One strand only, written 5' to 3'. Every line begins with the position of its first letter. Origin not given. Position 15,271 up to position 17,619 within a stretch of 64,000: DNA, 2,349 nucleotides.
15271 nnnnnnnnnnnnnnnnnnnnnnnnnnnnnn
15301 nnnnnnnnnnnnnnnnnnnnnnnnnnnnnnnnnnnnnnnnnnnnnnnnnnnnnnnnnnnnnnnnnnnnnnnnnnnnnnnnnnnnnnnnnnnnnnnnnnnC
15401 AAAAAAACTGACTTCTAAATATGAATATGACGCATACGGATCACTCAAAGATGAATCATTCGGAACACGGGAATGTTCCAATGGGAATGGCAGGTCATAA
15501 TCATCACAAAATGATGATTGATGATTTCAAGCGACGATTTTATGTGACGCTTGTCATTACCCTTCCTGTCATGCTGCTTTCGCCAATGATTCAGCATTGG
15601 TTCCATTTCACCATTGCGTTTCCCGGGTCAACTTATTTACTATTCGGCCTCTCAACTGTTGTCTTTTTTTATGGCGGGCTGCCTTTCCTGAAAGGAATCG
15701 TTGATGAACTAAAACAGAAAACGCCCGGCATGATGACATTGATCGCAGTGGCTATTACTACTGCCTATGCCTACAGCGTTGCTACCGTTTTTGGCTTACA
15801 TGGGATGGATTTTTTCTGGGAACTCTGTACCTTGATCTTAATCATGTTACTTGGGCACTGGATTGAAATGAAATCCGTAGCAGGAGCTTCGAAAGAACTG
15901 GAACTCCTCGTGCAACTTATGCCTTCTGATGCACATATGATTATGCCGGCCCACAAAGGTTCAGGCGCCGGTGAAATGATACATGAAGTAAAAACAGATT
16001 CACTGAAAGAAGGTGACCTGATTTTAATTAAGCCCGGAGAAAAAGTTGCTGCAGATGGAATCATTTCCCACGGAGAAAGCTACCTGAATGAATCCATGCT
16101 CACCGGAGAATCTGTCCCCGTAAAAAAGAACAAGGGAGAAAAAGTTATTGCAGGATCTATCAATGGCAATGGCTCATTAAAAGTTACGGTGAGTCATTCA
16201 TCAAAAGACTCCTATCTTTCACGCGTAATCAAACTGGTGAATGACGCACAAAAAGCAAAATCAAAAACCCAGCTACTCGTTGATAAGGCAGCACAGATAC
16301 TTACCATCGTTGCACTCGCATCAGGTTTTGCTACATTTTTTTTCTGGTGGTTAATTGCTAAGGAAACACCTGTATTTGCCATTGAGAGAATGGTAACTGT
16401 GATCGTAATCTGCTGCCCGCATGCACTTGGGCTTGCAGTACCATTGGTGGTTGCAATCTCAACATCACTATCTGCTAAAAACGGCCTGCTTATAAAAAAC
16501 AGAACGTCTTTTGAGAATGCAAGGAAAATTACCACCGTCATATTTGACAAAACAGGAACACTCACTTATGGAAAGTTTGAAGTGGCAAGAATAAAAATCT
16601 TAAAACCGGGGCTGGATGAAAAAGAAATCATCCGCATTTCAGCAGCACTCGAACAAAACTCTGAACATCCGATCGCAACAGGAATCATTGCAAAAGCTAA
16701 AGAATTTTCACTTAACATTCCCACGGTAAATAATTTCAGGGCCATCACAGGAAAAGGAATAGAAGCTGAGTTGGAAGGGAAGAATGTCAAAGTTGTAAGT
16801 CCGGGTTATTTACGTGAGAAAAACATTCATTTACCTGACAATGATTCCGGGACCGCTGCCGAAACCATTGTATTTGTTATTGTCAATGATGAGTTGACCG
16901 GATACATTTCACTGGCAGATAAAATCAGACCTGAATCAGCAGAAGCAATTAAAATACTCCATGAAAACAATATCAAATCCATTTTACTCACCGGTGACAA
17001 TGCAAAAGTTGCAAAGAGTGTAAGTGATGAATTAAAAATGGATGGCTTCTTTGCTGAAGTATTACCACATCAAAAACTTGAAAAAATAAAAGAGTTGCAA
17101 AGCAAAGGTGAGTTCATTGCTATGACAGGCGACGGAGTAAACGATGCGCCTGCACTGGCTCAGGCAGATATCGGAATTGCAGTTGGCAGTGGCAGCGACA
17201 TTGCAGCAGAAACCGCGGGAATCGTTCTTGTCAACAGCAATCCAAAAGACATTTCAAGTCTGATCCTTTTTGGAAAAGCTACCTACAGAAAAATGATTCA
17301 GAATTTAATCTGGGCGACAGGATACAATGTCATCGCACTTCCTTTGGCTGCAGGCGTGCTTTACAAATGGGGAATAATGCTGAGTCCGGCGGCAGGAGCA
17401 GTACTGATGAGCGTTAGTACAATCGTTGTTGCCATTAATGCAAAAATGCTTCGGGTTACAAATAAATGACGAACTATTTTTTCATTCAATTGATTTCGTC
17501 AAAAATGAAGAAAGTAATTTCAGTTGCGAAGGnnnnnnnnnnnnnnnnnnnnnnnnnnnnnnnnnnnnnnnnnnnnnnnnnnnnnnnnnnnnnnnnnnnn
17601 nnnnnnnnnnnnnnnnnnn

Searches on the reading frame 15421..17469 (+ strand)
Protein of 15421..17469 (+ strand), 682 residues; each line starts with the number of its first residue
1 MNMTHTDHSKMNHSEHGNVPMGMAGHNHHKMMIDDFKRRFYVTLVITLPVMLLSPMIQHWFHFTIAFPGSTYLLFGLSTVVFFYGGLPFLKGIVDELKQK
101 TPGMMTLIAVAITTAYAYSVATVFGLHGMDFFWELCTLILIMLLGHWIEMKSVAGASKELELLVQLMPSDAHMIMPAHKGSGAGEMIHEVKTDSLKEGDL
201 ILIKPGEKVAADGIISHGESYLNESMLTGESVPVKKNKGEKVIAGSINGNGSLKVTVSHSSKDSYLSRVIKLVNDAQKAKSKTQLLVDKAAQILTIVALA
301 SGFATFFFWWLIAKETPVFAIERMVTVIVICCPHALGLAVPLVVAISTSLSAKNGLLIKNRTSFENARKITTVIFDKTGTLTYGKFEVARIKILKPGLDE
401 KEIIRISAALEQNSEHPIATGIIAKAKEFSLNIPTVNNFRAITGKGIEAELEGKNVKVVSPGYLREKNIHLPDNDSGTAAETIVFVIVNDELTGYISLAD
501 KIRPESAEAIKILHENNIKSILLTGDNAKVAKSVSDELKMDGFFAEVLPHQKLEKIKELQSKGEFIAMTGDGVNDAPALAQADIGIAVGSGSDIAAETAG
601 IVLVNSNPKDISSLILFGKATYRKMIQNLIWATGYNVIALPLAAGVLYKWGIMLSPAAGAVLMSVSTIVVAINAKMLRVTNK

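Call 4: search_protein_families(library=pfam, proteins=[window:15421-17469:+], max_evalue=0.01)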
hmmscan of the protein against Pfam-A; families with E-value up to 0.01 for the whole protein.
window:15421-17469:+ (682 aa): 3 families
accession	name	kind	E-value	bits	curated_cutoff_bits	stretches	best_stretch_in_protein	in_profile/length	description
PF00122.25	E1-E2_ATPase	-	4.1e-49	167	28.1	1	185-353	13-180/181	E1-E2 ATPase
PF00702.32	Hydrolase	-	7.3e-31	108.5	26.4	1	370-583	1-191/191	haloacid dehalogenase-like hydrolase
PF08282.18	Hydrolase_3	-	9.7e-06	25.9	20.9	1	557-606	197-246/255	haloacid dehalogenase-like hydrolase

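Call 6: search_protein_families(library=ncbifam, proteins=[window:15421-17469:+], max_evalue=0.001)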
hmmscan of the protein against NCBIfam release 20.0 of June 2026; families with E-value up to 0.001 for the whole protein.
window:15421-17469:+ (682 aa): 24 families
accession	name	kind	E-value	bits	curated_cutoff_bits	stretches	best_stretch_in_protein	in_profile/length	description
TIGR01511.1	ATPase-IB1_Cu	subfamily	4.1e-175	583.7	397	1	86-678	2-542/542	copper-translocating P-type ATPase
TIGR01525.1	ATPase-IB_hvy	subfamily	8.2e-174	579.5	346.25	1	104-676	1-559/560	heavy metal translocating P-type ATPase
NF007952.0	PRK10671.1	equivalog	1.4e-122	410.5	1316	1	32-678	185-833/838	copper-exporting P-type ATPase CopA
TIGR01512.1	ATPase-IB2_Cd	subfamily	9.8e-111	370.9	313.5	2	121-427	7-284/494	cadmium family heavy metal-translocating P-type ATPase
NF008262.1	PRK11033.1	equivalog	2.1e-100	337.3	1005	1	119-640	183-696/731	zinc/cadmium/mercury/lead-transporting ATPase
NF033775.1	P_type_ZntA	exception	3e-92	310.1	1240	1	134-664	202-722/732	Zn(II)/Cd(II)/Pb(II) translocating P-type ATPase ZntA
TIGR01494.1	ATPase_P-type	subfamily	2.1e-78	263.9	62.3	1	187-649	44-467/478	HAD-IC family P-type ATPase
TIGR01497.1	kdpB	equivalog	1.5e-55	188.5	527.9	1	185-619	114-564/675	potassium-transporting ATPase subunit KdpB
TIGR01647.1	ATPase-IIIA_H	equivalog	3.1e-52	177.8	615.5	2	156-432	79-349/755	plasma-membrane proton-efflux P-type ATPase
NF010609.0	PRK14010.1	equivalog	6.5e-46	156.8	1323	1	171-620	102-560/673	K(+)-transporting ATPase subunit B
TIGR01517.1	ATPase-IIB_Ca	equivalog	2.5e-36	125.2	507.05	2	189-395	168-385/882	calcium-translocating P-type ATPase, PMCA-type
TIGR01657.1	P-ATPase-V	hypoth_equivalog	5.2e-35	120.3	618.25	4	100-241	160-295/1055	ATP13A2 family polyamine export P-type ATPase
TIGR01522.1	ATPase-IIA2_Ca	equivalog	1.5e-34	118.9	798.3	2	537-630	561-654/854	calcium-transporting P-type ATPase, PMR1-type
TIGR01116.1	ATPase-IIA1_Ca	equivalog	6.8e-32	110.5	703.4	2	492-628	457-608/799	calcium-translocating P-type ATPase, SERCA-type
TIGR01524.1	ATPase-IIIB_Mg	equivalog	1.3e-26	92.8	610.75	2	535-630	574-669/867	magnesium-translocating P-type ATPase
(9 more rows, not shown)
